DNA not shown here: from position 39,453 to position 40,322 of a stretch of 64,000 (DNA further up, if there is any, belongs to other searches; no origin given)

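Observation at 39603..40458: NadR-like P-loop kinase next to a 75-aa, 3-TM half-size PnuC-like protein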

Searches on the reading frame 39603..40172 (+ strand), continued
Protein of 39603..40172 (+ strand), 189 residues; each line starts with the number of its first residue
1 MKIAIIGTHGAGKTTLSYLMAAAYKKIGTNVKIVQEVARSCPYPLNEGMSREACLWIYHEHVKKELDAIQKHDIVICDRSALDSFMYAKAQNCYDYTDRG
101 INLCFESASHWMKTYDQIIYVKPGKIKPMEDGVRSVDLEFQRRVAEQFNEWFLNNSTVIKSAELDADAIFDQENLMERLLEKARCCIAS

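Call 81: find_encoding_contigs(protein=P0006, flank=6000, max_places=2)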
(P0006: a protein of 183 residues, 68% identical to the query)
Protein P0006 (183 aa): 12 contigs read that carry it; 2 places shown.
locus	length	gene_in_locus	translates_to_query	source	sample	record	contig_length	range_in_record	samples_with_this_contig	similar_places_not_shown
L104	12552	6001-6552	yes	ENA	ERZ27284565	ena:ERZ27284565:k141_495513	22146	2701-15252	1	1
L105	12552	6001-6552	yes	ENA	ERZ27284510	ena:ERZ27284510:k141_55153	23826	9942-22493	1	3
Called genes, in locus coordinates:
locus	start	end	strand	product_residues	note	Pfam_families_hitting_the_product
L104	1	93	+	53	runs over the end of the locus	-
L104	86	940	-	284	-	PF09588:YqaJ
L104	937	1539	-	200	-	PF04404:ERF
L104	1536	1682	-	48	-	-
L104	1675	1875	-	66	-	-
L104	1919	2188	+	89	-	PF13560:HTH_31 (weak), PF01381:HTH_3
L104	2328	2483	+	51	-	-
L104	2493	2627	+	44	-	-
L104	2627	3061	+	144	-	-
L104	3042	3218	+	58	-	-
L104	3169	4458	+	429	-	PF03237:Terminase_6N, PF17289:Terminase_6C (weak)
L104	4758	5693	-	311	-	-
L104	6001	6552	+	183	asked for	PF13521:AAA_28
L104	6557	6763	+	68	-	-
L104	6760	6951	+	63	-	PF04448:DUF551 (weak)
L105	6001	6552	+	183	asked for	PF13521:AAA_28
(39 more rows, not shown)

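Call 89: find_related_loci(query=A3, collection=genome_contigs, flank=4000)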
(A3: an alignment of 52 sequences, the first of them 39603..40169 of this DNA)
Query A3 (189 aa) in genome_contigs; peptide patterns used: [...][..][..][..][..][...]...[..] (x = any residue, [..] = any of these).
68 stretches matched a pattern; 47 encode a relative of the query (tblastn E <= 1e-3); 47 distinct loci.
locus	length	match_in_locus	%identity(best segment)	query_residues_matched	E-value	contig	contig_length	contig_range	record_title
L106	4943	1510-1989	49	2-175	1e-48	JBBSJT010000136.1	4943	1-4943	MAG: Chlamydiia bacterium isolate LS4_metabat2.075 LS4_metabat2.075_K_439041_L_4943_cov_10.1533, whole genome shotgun se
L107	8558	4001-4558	41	2-185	2e-36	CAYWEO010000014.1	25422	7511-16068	MAG TPA_asm: uncultured Opitutales bacterium isolate SRP272421_co1_207 genome assembly, contig: NODE_4685_length_25422_c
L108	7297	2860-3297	40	1-152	6e-32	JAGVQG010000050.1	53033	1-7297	MAG: archaeon isolate DeMMO3_20 c_000000047213, whole genome shotgun sequence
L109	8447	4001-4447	42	1-150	2e-31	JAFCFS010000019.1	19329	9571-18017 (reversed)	Candidatus Woesearchaeota archaeon isolate Meg22_1618_Bin_98 Meg22_1618_Bin_98_scaffold_4743, whole genome shotgun seque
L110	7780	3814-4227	39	1-144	4e-31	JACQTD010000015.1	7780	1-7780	MAG: Acidobacteria bacterium isolate NC_groundwater_1402_Ag_S-0.65um_60_18 S_p65_S5_coassembly_k141_251660, whole genome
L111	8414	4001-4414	41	1-144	2e-30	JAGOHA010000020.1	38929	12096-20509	MAG: Acidobacteria bacterium isolate Go_SlDig_bin_198 Go_SlDig_2733_length_38929_cov_19.568991, whole genome shotgun seq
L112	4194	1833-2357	35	1-179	2e-30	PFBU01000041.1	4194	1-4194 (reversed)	MAG: Candidatus Magasanikbacteria bacterium CG10_big_fil_rev_8_21_14_0_10_36_16 CG10_8_21_14_0.10_scaffold_25679_c, whol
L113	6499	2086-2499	41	1-144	4e-30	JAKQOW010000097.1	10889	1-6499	MAG: Acidobacteriota bacterium isolate USMO_maxbin.051 k141_853984, whole genome shotgun sequence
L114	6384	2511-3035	35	1-179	6e-29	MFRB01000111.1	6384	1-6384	MAG: Candidatus Magasanikbacteria bacterium RIFOXYD12_FULL_33_17 rifoxyd3_full_scaffold_5086, whole genome shotgun seque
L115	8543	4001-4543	35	1-184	2e-28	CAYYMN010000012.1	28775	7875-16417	MAG TPA_asm: Candidatus Woesearchaeota archaeon isolate binchicken_co191_122 genome assembly, contig: NODE_1286_length_2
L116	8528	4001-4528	34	2-174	3e-28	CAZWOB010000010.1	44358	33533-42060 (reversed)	MAG TPA_asm: uncultured bacterium isolate binchicken_co334_43 genome assembly, contig: NODE_1275_length_44358_cov_11.717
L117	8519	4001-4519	33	1-184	4e-28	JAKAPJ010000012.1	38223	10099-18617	MAG: Candidatus Micrarchaeota archaeon isolate YF1.bin64 NODE_1022_length_38223_cov_1.763308, whole genome shotgun seque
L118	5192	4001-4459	32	1-158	1e-27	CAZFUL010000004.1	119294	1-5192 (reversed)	MAG TPA_asm: uncultured Gammaproteobacteria bacterium isolate SRP286056_co2_597 genome assembly, contig: NODE_131_length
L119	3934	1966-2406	40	2-152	2e-27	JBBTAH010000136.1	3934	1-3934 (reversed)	MAG: Nanoarchaeota archaeon isolate H51-bin044_1 H51_bin044_1_000000000138, whole genome shotgun sequence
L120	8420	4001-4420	38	1-144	6e-27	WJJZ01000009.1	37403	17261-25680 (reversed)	MAG: Candidatus Magasanikiibacteriota bacterium isolate Bin_289 k141_1284336, whole genome shotgun sequence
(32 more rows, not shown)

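Call 93: get_annotated_region(hit=H4, flank=3000)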
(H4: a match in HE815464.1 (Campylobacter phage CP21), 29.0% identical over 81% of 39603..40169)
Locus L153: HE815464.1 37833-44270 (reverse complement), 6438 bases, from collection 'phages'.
description: Campylobacter phage CP21 complete sequence.
organism: Campylobacter phage CP21 (NCBI taxid 2881391)
taxonomy: Viruses; Duplodnaviria; Heunggongvirae; Uroviricota; Caudoviricetes; Eucampyvirinae; Firehammervirus; Firehammervirus CP21
host: Campylobacter sp.; source: water; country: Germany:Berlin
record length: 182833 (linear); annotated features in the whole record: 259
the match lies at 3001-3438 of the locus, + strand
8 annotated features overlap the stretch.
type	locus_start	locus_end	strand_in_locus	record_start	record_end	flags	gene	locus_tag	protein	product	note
CDS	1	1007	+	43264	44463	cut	CP21_071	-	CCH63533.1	putative homing endonuclease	-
CDS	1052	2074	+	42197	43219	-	CP21_070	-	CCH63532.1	putative poly A polymerase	-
CDS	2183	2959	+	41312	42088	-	CP21_069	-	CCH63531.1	hypothetical protein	-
CDS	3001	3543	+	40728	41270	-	CP21_068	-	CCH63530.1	putative transcriptional regulator NadR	-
CDS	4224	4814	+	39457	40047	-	CP21_067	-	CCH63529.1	putative tail tube monomer (T4 gp19-like)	-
CDS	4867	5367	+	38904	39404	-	CP21_066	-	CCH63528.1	putative DNA end protector protein (T4 gp02-like)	-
CDS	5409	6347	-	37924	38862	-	CP21_065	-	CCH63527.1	putative transposase, IS607 family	-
CDS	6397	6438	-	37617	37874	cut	CP21_064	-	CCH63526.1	putative transposase, IS607 family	-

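Call 97: search_protein_families(library=pfam, proteins=[L109:3037-3762:-, L109:4686-4964:+, L112:941-1816:+, L112:2400-2843:+, L118:3105-3998:+, L117:2410-3915:+, L117:4636-4938:+, L120:4608-5234:+, L120:2910-3866:-, L111:2980-3816:+], max_evalue=0.001)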
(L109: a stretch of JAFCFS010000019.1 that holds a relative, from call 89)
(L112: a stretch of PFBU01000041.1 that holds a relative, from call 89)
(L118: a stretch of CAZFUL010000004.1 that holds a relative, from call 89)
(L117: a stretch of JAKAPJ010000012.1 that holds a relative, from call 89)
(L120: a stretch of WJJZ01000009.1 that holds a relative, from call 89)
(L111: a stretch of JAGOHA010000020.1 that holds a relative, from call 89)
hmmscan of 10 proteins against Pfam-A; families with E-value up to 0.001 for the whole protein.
L109:3037-3762:- (241 aa): 0 families

L109:4686-4964:+ (92 aa): 2 families
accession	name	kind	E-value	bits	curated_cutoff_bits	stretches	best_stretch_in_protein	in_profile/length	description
PF00692.24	dUTPase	-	7.9e-26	90.8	22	1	1-91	42-129/129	dUTPase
PF22769.1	DCD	-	1.9e-07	31.7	27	1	1-64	89-151/153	dCTP deaminase-like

L112:941-1816:+ (291 aa): 1 family
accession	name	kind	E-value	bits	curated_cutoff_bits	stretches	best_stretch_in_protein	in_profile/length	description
PF02498.22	Bro-N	-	5.7e-07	30.5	25.6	1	28-121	2-91/96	BRO family, N-terminal domain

L112:2400-2843:+ (147 aa): 1 family
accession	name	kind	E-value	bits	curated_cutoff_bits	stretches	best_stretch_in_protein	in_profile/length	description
PF11645.14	PDDEXK_5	-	2.9e-08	34.3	26.1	1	18-129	7-117/138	PD-(D/E)XK endonuclease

L118:3105-3998:+ (297 aa): 1 family
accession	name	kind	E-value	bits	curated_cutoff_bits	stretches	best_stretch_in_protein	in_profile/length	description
PF03372.29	Exo_endo_phos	-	7.5e-30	104.7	24.5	1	32-288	1-225/225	Endonuclease/Exonuclease/phosphatase family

L117:2410-3915:+ (501 aa): 3 families
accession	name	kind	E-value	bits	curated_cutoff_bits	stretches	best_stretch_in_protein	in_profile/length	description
PF07690.21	MFS_1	-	1.7e-67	228.3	33.4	2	36-425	2-346/347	Major Facilitator Superfamily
PF05977.19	MFS_3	-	4e-07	29.3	27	1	104-196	90-181/524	Transmembrane secretion effector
PF00083.30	Sugar_tr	-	2.4e-05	23.9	22.3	1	85-207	66-193/452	Sugar (and other) transporter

L117:4636-4938:+ (100 aa): 0 families

L120:4608-5234:+ (208 aa): 1 family
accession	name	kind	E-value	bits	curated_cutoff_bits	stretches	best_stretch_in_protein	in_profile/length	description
PF00857.26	Isochorismatase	-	4e-23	82.8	27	1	11-184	1-163/175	Isochorismatase domain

L120:2910-3866:- (318 aa): 1 family
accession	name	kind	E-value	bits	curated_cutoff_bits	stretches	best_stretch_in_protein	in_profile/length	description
PF01784.24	DUF34_NIF3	-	2.3e-05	24.6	23.4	0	245-302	181-238/256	Duf34/NIF3 (NGG1p interacting factor 3)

L111:2980-3816:+ (278 aa): 1 family
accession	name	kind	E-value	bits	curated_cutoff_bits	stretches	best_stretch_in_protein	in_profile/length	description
PF01026.27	TatD_DNase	-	1.2e-77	261.2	27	1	14-268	1-253/253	TatD related DNase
